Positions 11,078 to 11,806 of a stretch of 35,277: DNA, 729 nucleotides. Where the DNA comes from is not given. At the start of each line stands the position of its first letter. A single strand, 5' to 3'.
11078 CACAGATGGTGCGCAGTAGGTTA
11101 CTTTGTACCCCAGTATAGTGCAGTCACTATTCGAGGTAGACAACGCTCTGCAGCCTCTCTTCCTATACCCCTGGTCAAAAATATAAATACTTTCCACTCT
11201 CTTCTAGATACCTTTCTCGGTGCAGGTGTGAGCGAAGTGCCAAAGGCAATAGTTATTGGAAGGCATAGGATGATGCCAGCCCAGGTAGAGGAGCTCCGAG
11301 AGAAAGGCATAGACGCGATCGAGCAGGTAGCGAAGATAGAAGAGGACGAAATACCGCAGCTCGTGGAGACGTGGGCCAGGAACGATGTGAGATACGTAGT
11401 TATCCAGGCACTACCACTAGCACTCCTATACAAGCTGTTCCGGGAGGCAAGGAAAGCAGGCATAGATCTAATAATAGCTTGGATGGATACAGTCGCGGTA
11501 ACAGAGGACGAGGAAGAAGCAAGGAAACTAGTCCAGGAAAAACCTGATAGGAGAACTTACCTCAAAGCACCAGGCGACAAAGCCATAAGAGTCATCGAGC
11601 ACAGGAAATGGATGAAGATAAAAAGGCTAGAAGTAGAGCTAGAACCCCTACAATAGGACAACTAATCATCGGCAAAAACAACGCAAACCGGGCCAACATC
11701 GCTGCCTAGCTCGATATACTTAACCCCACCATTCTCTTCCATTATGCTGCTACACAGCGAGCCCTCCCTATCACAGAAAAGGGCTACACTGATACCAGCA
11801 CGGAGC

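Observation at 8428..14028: Six-gene uncharacterised island between the type I-A array and the type III operon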

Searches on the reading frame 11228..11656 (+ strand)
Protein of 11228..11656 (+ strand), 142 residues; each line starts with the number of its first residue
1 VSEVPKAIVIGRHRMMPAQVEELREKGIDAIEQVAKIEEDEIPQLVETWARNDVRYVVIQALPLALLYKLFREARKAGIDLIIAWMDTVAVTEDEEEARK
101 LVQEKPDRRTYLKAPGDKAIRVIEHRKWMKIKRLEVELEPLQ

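Call 5: search_protein_families(library=pfam, proteins=[window:11228-11656:+], max_evalue=1)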
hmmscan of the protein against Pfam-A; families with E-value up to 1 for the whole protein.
window:11228-11656:+ (142 aa): 1 family
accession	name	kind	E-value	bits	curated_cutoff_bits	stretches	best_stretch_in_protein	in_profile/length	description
PF02142.27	MGS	-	0.13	12.9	24.1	1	23-61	26-68/94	MGS-like domain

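Call 6: search_protein_families(library=ncbifam, proteins=[window:11228-11656:+], max_evalue=1)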
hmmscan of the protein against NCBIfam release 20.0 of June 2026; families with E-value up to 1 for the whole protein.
window:11228-11656:+ (142 aa): 2 families
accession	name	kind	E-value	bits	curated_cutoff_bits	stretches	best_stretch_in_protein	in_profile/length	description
NF003314.0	PRK04322.1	equivalog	0.031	14.3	126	1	30-82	28-79/117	peptidyl-tRNA hydrolase Pth2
NF052283.1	EndoDuHalo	equivalog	0.068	12.8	200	1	40-66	51-77/186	endonuclease dU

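Call 7: search_protein_families(library=padloc, proteins=[window:11228-11656:+], max_evalue=1)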
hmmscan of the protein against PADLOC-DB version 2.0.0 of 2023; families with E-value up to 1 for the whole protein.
window:11228-11656:+ (142 aa): 0 families

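Call 57: search_protein_representatives(protein=window:11228-11656:+)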
Query: 142 residues. Proteins with E-value up to 0.001 (for the whole library): 50; up to 1e-10: 10; up to 1e-30: 1. The best 50 are listed.
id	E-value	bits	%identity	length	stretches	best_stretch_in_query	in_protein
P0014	9.5e-43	161.4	60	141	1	7-140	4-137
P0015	5.8e-20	87.7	41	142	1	6-141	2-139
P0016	2.4e-17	79.2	40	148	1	5-140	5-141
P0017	9.9e-17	77.2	38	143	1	7-137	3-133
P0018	3.1e-14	69.1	38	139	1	6-138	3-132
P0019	1.8e-13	66.6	35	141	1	6-137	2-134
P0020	1.3e-12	63.8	40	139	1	6-139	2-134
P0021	1.5e-12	63.7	37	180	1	8-140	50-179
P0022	1.8e-11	60.2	37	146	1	6-141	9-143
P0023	2.9e-11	59.5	36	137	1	6-128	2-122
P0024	1.4e-10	57.3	40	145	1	5-136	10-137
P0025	2.2e-10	56.7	37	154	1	8-141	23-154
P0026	3.7e-10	55.9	32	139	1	6-141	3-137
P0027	5.1e-10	55.5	26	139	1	6-139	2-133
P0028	1.4e-09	54.1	40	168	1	12-141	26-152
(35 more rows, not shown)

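Call 59: search_protein_families(library=pfam, alignment_id=A8, max_evalue=0.1)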
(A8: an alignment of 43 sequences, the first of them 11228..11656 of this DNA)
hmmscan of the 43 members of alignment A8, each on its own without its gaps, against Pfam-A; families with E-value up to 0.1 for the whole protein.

A. member 1, window:11228-11656:+ (142 aa): 0 families

B. families by the number of members that match (of 43 scanned): 42 families (the first 25 are shown)
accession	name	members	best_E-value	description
PF13458.12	Peripla_BP_6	5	0.00018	Periplasmic binding protein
PF07905.16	PucR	3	0.013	Purine catabolism regulatory protein-like family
PF13407.12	Peripla_BP_4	2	0.0014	Periplasmic binding protein domain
PF02579.22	Nitro_FeMo-Co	2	0.012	Dinitrogenase iron-molybdenum cofactor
PF06506.16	PrpR_N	2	0.016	Propionate catabolism activator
PF02274.22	ADI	1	0.001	Arginine deiminase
PF00290.26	Trp_syntA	1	0.0017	Tryptophan synthase alpha chain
PF13579.12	Glyco_trans_4_4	1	0.0039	Glycosyl transferase 4-like domain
PF04050.20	Upf2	1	0.0055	Up-frameshift suppressor 2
PF02591.20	Zn_ribbon_9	1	0.0057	C4-type zinc ribbon domain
PF13788.11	DUF4180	1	0.0065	Domain of unknown function (DUF4180)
PF00542.24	Ribosomal_L12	1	0.0065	Ribosomal protein L7/L12 C-terminal domain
PF07989.16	Cnn_1N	1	0.0076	Centrosomin N-terminal motif 1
PF04102.17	SlyX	1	0.0096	SlyX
PF15423.11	FLYWCH_N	1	0.012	FLYWCH-type zinc finger-containing protein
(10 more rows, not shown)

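Call 62: find_encoding_contigs(protein=P0014, flank=8000, max_places=4)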
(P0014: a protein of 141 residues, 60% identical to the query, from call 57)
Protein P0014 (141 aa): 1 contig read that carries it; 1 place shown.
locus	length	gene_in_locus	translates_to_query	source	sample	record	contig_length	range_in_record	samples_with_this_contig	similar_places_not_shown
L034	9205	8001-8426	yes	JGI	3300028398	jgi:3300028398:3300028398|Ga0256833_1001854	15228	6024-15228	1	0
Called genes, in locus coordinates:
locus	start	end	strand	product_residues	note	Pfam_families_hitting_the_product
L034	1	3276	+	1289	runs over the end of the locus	PF12469:Cmr2_N, PF22335:Cas10-Cmr2_palm2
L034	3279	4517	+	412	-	PF09700:Cas_Cmr3 (weak)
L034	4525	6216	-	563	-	-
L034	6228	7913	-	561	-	-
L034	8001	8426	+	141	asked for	-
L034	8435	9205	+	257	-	?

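Call 63: find_encoding_contigs(protein=P0015, flank=8000, max_places=4)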
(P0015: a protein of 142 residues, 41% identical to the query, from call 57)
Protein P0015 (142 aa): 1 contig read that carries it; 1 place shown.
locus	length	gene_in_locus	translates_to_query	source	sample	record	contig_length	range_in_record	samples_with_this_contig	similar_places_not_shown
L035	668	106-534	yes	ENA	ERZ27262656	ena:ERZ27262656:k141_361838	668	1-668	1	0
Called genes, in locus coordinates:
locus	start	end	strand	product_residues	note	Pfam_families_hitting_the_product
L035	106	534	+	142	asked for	-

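Call 67: list_cluster_members(proteins=[P0015, P0016, P0017, P0018, P0019, P0020, P0021, P0022, P0023, P0024])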
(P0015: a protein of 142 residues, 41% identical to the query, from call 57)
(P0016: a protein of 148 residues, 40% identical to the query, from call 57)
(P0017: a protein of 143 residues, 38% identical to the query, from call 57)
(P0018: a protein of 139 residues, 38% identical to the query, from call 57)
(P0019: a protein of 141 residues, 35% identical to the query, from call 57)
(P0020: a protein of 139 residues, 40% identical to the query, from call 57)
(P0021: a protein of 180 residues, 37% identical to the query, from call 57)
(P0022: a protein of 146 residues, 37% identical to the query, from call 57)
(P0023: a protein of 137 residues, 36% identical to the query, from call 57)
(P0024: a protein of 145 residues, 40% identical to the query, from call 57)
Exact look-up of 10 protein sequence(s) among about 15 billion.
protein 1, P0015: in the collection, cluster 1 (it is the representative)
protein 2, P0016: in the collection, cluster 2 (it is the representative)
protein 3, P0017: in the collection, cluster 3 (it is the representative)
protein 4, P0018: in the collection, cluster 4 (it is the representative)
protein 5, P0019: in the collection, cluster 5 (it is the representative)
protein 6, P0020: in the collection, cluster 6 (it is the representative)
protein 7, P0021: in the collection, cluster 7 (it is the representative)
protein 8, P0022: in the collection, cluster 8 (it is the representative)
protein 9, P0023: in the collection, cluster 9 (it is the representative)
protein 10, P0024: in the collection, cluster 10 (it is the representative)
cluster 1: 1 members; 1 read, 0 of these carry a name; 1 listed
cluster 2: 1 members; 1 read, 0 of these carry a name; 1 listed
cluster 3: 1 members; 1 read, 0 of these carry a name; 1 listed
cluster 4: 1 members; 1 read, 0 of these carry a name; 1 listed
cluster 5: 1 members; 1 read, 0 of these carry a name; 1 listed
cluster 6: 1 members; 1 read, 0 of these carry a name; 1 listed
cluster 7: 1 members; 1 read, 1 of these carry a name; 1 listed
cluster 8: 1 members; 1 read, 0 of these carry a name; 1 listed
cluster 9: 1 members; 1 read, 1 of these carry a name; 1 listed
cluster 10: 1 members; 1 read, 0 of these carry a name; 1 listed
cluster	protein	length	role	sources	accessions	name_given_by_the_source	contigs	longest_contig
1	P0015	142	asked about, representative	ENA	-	-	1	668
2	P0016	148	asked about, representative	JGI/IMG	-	-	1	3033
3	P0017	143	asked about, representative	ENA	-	-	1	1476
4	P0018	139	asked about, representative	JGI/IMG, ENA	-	-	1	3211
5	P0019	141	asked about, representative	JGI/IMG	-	-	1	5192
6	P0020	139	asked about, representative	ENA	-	-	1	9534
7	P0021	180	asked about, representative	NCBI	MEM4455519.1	MAG: hypothetical protein QXT28_12450 [Thermofilaceae archaeon]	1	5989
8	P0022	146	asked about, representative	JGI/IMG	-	-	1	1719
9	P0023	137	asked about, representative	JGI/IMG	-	uncharacterized coiled-coil protein SlyX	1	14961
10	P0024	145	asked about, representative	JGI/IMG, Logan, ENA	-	-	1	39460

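Call 68: find_encoding_contigs(protein=P0024, flank=10000, max_places=2)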
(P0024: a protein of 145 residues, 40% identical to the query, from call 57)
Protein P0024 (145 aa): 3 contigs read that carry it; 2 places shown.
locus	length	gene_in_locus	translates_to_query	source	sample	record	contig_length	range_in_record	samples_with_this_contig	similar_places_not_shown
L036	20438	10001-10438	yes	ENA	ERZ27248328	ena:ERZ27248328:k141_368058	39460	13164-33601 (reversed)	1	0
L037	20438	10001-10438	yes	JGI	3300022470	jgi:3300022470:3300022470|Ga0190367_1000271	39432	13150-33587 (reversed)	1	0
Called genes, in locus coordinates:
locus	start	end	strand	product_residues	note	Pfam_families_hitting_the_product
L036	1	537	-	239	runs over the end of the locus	-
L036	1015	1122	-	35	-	-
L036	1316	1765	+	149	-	-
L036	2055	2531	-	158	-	-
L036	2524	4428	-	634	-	-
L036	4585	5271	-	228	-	-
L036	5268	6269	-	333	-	-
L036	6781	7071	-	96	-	-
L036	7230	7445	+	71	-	PF01402:RHH_1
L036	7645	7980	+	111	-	-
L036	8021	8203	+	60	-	-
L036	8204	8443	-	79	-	-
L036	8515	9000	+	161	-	-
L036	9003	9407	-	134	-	-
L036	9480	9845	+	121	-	-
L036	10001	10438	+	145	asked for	-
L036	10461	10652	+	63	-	-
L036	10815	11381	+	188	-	-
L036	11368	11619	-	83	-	-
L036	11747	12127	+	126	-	-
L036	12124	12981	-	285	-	PF00685:Sulfotransfer_1 (weak)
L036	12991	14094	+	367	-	PF20706:GT4-conflict (weak), PF00534:Glycos_transf_1, PF13692:Glyco_trans_1_4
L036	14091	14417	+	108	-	-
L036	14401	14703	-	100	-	-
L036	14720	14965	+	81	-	-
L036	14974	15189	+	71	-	-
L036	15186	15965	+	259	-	-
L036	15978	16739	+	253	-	PF01507:PAPS_reduct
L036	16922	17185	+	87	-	-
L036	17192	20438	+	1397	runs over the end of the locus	PF01442:Apolipoprotein (faint), PF04513:Baculo_PEP_C (faint), PF07464:ApoLp-III (faint), PF26039:Dcst2 (faint), PF28501:ENDOD1_C (faint)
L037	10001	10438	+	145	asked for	-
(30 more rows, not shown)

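Call 69: find_encoding_contigs(protein=P0023, flank=10000, max_places=2)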
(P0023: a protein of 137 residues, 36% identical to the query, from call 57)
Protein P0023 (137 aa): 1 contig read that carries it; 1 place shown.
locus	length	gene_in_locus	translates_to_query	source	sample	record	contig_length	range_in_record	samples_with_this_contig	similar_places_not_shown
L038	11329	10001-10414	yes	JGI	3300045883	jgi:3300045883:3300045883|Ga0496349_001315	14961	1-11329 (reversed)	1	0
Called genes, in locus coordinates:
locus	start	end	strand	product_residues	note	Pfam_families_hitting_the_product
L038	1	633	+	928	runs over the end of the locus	PF04465:DUF499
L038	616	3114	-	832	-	PF03602:Cons_hypoth95 (faint)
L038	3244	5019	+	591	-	PF12705:PDDEXK_1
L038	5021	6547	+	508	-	-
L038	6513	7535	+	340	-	PF01555:N6_N4_Mtase (weak)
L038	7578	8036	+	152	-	-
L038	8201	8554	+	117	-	-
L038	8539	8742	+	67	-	-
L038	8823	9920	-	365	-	PF13091:PLDc_2, PF00614:PLDc (faint)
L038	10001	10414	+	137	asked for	-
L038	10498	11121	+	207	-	-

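Call 70: find_encoding_contigs(protein=P0020, flank=10000, max_places=2)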
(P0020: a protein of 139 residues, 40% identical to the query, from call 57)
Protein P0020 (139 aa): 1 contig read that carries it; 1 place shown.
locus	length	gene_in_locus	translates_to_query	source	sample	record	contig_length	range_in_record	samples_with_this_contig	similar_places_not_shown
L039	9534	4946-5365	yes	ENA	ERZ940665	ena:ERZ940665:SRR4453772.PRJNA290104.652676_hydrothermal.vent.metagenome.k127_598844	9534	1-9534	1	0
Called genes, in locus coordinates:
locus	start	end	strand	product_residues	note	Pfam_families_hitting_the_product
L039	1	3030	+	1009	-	?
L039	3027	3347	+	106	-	-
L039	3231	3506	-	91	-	-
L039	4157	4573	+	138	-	-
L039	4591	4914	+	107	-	-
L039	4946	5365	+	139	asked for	-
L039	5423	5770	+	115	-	-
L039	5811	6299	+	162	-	-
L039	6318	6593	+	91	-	-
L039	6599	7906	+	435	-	PF09511:RNA_lig_T4_1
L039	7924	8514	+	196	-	-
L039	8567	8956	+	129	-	-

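Call 71: predict_structure(alignment_id=A8)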
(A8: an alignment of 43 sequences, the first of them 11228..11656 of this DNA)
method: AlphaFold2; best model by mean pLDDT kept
length: 142 residues; sequences in the alignment: 43
mean_pLDDT: 95.5   pTM: 0.85
mean pLDDT of the five models: 95.5, 95.4, 95.1, 94.7, 94.6
residues with pLDDT >= 90: 132; 70-90: 8; 50-70: 2; < 50: 0
segments of 3 or more residues with pLDDT < 50: none
pLDDT, mean of each block of 10 residues (from residue 1): 87 95 92 95 98 97 96 98 98 98 98 95 98 94 81
secondary structure, 60 per line:
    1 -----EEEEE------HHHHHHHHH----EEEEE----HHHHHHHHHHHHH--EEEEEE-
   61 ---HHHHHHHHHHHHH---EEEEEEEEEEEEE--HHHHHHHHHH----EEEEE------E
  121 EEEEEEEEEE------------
elements in order: E6-10 H17-25 E30-34 H39-51 E54-59 H64-76 E80-92 H95-104 E109-113 E120-130

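Call 74: fold_search(model_id=the predicted structure, library=pdb)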
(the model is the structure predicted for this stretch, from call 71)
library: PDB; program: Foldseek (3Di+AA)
matches with E <= 10: 1743; with E <= 0.001: 0
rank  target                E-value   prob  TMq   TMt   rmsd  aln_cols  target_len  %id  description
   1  2yw2_A                1.5e-03  0.99  0.35  0.14  11.3       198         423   14  Crystal structure of GAR synthetase from Aquifex aeolicus in complex with ATP (released 2007-10-23)
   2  8t65_B                1.6e-03  0.98  0.38  0.36   8.4       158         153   13  cA4 bound Cam1 (released 2024-01-10)
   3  2xcl                  3.1e-03  0.99  0.37  0.15  11.2       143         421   17  Nucleotide-bound Structures of Bacillus subtilis Glycinamide Ribonucleotide Synthetase (released 2011-03-23)
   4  7rf9_C                3.3e-03  0.90  0.35  0.16   7.3       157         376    9  O2-, PLP-dependent desaturase Plu4 intermediate-bound enzyme (released 2021-10-06)
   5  7qsq_C                4.0e-03  0.98  0.36  0.39  10.2       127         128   10  Permutated N-terminal lobe of the ribose binding protein from Thermotoga maritima (released 2023-01-11)
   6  2yrx                  4.5e-03  0.98  0.37  0.15  11.8       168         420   14  Crystal structure of GAR synthetase from Geobacillus kaustophilus (released 2007-10-09)
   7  1oft_A                7.5e-03  0.97  0.32  0.37   5.6        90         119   19  Crystal structure of SulA from Pseudomonas aeruginosa (released 2003-06-19)
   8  7rgb_B                7.5e-03  0.80  0.34  0.16   7.7       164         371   10  O2-, PLP-dependent desaturase Plu4 product-bound enzyme (released 2021-10-06)
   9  5bra                  8.6e-03  1.00  0.39  0.20   4.0        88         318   18  Crystal Structure of a putative Periplasmic Solute binding protein (IPR025997) from Ochrobactrum Anthropi ATCC49188 (Oan (released 2015-06-10)
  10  7rf9_D                8.6e-03  0.84  0.36  0.16   7.7       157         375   10  O2-, PLP-dependent desaturase Plu4 intermediate-bound enzyme (released 2021-10-06)
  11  2wrz_B                9.1e-03  0.99  0.44  0.24   7.1       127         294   12  Crystal structure of an arabinose binding protein with designed serotonin binding site in open, ligand-free state (released 2009-10-13)
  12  8t65_A                9.1e-03  0.97  0.35  0.32   5.8       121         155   15  cA4 bound Cam1 (released 2024-01-10)
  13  4gr5_B                9.8e-03  0.69  0.26  0.11   6.8       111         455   14  Crystal structure of SlgN1deltaAsub in complex with AMPcPP (released 2012-11-28)
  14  9tqc_I                1.0e-02  0.89  0.36  0.10  12.8       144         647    9  L. pneumophila 3-methylcrotonyl-CoA carboxylase holoenzyme A3B6 (released 2026-02-18)
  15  9i1m                  1.1e-02  1.00  0.39  0.21   3.7        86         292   21  Structure of AauA, a sugar-binding protein with its substrate (released 2025-07-16)
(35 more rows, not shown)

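Call 75: fold_search(model_id=the predicted structure, library=viral)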
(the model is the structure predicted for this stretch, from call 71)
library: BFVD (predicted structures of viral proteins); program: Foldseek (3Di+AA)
matches with E <= 10: 1178; with E <= 0.001: 4
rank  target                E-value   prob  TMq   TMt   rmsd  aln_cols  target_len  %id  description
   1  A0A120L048            7.4e-10  1.00  0.70  0.69   3.6       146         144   27  (no name in the UniProt tables at hand)
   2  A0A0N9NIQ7            2.2e-07  1.00  0.71  0.76   2.5       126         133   19  (no name in the UniProt tables at hand)
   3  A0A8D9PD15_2          6.0e-05  0.98  0.28  0.07  13.6       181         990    9  RNA-directed RNA polymerase [Armillaria mellea negative strand RNA virus 2]
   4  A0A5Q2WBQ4            2.3e-04  1.00  0.49  0.54   7.1       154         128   12  (no name in the UniProt tables at hand)
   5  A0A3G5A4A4            1.2e-03  0.77  0.24  0.14  12.2       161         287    9  Methyltransferase [Homavirus sp.]
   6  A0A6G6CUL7            1.4e-03  0.93  0.31  0.06  12.2       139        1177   20  (no name in the UniProt tables at hand)
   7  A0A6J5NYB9            3.7e-03  0.96  0.35  0.38   7.9       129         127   15  Uncharacterized protein [uncultured Caudovirales phage]
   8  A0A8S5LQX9            4.5e-03  0.95  0.31  0.33   6.9       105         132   16  Uncharacterized protein [Siphoviridae sp. ctTC45]
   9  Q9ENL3                7.5e-03  0.75  0.32  0.06  13.4       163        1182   13  Uncharacterized protein VP3 [Colorado tick fever virus (strain USA/Florio N-7180)]
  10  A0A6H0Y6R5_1          8.0e-03  0.51  0.27  0.06  12.9       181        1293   13  (no name in the UniProt tables at hand)
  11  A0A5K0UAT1            1.0e-02  0.97  0.38  0.13   9.5       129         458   10  Uncharacterized protein [Yasminevirus sp. GU-2018]
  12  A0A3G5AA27            1.0e-02  0.51  0.29  0.09  14.9       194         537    9  Uncharacterized protein [Homavirus sp.]
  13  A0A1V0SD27            1.1e-02  0.87  0.32  0.36  12.0       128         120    9  Uncharacterized protein [Indivirus ILV1]
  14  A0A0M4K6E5            1.2e-02  0.92  0.36  0.21   9.1       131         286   11  (no name in the UniProt tables at hand)
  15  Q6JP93                1.7e-02  0.16  0.20  0.14  14.9       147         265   12  Uncharacterized protein [Neodiprion lecontei nucleopolyhedrovirus (strain Canada)]
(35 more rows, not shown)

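Call 76: search_dna_similar(query=window:11228-11656:+, collection=phages, mode=protein, max_evalue=0.01, max_rows=30)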
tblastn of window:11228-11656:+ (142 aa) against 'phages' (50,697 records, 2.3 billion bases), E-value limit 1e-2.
No match.

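Call 77: search_dna_similar(query=P0024, collection=phages, mode=protein, max_evalue=0.01, max_rows=30)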
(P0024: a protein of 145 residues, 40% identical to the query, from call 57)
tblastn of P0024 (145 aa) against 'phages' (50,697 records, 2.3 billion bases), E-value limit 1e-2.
No match.

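Call 78: search_dna_similar(query=P0020, collection=phages, mode=protein, max_evalue=0.01, max_rows=30)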
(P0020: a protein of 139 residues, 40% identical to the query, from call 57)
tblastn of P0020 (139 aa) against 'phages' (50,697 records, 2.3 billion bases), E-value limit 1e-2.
Records with a match: 4; places in all: 4; records where one place covers at least 80% of the query: 4.
Best place of each record, by identity: <60% 4.
By first word of the organism name: Sulfolobus 2; Acidianus 2.
By host as written in the record: Sulfolobus 2; Acidianus sp. CHAS 2.
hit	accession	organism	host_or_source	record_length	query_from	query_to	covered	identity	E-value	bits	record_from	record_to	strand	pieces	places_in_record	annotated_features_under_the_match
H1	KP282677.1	Sulfolobus monocaudavirus SMV3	Sulfolobus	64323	2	138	99%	29.5%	5e-4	44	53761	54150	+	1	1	hypothetical protein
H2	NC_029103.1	Sulfolobus monocaudavirus SMV3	Sulfolobus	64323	2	138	99%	29.5%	5e-4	44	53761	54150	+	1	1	hypothetical protein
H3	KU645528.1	Acidianus tailed spindle virus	Acidianus sp. CHAS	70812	3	138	98%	28.6%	7e-6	49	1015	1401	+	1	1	hypothetical protein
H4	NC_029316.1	Acidianus tailed spindle virus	Acidianus sp. CHAS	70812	3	138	98%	28.6%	7e-6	49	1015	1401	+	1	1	hypothetical protein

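Call 83: search_protein_families(library=pfam, proteins=[L034:4525-6216:-, L034:6228-7913:-, L034:8435-9205:+], max_evalue=0.1)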
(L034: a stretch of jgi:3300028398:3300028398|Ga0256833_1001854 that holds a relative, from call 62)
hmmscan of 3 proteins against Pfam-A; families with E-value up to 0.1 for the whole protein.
L034:4525-6216:- (563 aa): 1 family
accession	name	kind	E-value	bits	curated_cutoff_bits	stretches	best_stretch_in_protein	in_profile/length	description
PF11838.14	ERAP1_C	-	0.038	13.9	38.2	1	203-305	28-133/318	ERAP1-like C-terminal domain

L034:6228-7913:- (561 aa): 1 family
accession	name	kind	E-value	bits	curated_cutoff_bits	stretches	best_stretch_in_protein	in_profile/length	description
PF20068.4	Amphi-Trp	-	0.031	14.7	27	0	202-246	32-76/93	Amphi-Trp domain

L034:8435-9205:+ (257 aa): 0 families

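Call 90: get_annotated_region(hit=H3, flank=3000)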
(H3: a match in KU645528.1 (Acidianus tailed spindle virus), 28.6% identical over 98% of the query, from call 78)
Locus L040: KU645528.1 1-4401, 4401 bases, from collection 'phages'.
description: Acidianus tailed spindle virus isolate 1, complete genome.
organism: Acidianus tailed spindle virus (NCBI taxid 1797140)
taxonomy: Viruses; Bicaudaviridae
host: Acidianus sp. CHAS; source: -; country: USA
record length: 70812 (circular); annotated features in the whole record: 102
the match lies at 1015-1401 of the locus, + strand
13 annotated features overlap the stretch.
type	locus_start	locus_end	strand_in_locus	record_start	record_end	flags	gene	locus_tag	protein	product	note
stem_loop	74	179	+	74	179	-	-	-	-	-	-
stem_loop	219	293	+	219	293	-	-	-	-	-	-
stem_loop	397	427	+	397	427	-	-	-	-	-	-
stem_loop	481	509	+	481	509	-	-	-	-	-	-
stem_loop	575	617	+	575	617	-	-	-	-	-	-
CDS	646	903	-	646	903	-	-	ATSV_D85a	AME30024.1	hypothetical protein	-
CDS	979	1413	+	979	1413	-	-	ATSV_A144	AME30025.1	hypothetical protein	-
CDS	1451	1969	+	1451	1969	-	-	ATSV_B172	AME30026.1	hypothetical protein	-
CDS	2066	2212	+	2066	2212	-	-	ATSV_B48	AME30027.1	hypothetical protein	-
CDS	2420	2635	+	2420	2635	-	-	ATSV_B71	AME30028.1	hypothetical protein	-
CDS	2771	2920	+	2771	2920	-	-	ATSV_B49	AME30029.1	hypothetical protein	-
CDS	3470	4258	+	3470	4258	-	-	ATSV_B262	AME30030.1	hypothetical protein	-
CDS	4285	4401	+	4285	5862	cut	-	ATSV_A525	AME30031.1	AAA+ ATPase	-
